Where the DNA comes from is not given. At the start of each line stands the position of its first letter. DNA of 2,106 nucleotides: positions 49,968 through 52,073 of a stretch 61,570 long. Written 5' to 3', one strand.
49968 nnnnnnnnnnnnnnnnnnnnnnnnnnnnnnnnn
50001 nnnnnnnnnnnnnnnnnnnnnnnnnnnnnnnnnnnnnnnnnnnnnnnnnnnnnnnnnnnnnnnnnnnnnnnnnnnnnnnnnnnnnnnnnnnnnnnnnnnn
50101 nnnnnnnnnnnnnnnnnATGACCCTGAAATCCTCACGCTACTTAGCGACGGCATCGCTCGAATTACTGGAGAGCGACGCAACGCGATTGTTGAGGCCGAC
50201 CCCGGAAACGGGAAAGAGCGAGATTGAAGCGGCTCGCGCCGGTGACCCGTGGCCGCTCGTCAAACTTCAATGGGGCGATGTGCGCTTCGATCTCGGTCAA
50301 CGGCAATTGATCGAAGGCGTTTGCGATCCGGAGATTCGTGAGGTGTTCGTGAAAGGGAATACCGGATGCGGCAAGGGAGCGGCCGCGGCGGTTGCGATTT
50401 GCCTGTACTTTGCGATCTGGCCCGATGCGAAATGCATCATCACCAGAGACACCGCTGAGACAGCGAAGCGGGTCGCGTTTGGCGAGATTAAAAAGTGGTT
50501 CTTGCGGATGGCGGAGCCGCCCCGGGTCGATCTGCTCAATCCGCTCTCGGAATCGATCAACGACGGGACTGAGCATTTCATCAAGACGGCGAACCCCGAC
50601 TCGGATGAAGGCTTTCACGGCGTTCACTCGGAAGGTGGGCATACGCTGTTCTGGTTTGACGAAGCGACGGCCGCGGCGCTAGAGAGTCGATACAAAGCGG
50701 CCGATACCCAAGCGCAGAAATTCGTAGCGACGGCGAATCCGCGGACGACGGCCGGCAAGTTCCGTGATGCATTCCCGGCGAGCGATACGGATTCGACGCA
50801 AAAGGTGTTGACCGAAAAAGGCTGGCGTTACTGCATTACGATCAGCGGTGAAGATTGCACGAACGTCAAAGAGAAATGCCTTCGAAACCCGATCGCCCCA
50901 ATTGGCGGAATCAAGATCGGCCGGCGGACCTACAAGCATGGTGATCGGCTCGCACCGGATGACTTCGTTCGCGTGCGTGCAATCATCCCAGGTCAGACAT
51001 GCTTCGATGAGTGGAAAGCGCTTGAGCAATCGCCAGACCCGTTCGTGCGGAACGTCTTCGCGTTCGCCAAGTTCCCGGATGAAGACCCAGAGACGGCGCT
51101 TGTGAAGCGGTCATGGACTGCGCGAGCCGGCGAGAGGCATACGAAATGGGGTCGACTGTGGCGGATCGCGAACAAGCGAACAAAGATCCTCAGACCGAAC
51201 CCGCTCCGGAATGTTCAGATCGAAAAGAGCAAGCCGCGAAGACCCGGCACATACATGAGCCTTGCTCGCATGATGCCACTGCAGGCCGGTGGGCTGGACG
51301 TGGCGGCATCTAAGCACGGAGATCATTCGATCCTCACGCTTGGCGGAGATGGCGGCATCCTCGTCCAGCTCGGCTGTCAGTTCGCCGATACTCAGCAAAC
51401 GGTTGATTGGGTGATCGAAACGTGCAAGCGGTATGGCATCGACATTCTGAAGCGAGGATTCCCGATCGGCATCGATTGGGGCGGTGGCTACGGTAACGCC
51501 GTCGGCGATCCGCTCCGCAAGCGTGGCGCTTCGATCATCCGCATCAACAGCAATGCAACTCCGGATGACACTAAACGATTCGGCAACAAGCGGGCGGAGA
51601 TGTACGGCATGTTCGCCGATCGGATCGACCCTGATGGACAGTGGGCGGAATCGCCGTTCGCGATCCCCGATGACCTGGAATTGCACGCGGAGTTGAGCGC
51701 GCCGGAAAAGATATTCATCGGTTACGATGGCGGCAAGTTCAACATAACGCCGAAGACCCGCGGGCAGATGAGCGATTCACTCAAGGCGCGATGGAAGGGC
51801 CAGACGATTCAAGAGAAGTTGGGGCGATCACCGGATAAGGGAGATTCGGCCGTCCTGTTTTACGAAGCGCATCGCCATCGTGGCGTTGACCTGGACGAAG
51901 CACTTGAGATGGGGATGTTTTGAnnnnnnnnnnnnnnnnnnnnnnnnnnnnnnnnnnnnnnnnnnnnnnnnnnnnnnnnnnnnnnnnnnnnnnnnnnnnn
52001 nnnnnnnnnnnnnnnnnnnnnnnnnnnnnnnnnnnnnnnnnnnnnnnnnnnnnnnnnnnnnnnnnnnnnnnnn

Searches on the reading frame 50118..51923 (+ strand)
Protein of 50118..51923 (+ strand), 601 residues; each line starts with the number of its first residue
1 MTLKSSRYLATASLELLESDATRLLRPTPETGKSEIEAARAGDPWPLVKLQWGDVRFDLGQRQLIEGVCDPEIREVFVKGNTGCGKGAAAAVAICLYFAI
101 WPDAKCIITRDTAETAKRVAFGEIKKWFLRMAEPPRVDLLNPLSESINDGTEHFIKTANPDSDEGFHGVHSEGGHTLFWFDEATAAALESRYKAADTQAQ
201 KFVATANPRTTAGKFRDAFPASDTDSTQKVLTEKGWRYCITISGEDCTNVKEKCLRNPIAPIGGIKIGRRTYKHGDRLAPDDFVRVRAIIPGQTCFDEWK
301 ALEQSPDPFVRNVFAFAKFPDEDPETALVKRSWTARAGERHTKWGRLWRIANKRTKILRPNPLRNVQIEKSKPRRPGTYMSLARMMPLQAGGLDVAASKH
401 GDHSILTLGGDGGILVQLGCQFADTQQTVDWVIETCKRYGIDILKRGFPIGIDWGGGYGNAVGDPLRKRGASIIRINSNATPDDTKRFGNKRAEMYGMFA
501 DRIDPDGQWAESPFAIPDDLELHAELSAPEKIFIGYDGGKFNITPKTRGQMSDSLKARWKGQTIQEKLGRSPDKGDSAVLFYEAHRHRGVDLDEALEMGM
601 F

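Call 31: search_protein_families(library=phrogs, proteins=[window:50118-51923:+], max_evalue=0.00001)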
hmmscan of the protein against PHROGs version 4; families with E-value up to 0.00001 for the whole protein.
window:50118-51923:+ (601 aa): 2 families
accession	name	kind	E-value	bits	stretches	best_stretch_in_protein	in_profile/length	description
phrog_2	-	head and packaging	1.9e-12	47.8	1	56-587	265-594/807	terminase large subunit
phrog_5902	-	unknown function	1.7e-06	28.6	1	59-257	36-237/359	-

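Call 32: search_protein_families(library=pfam, proteins=[window:50118-51923:+], max_evalue=0.001)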
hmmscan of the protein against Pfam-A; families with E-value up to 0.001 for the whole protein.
window:50118-51923:+ (601 aa): 0 families

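Call 99: find_related_loci(query=window:50118-51923:+, collection=genome_contigs, flank=3000)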
Query window:50118-51923:+ (601 aa) in genome_contigs; peptide patterns used: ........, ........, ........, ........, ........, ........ (x = any residue, [..] = any of these).
26 stretches matched a pattern, but none encodes a relative of the query by tblastn (E <= 1e-3).
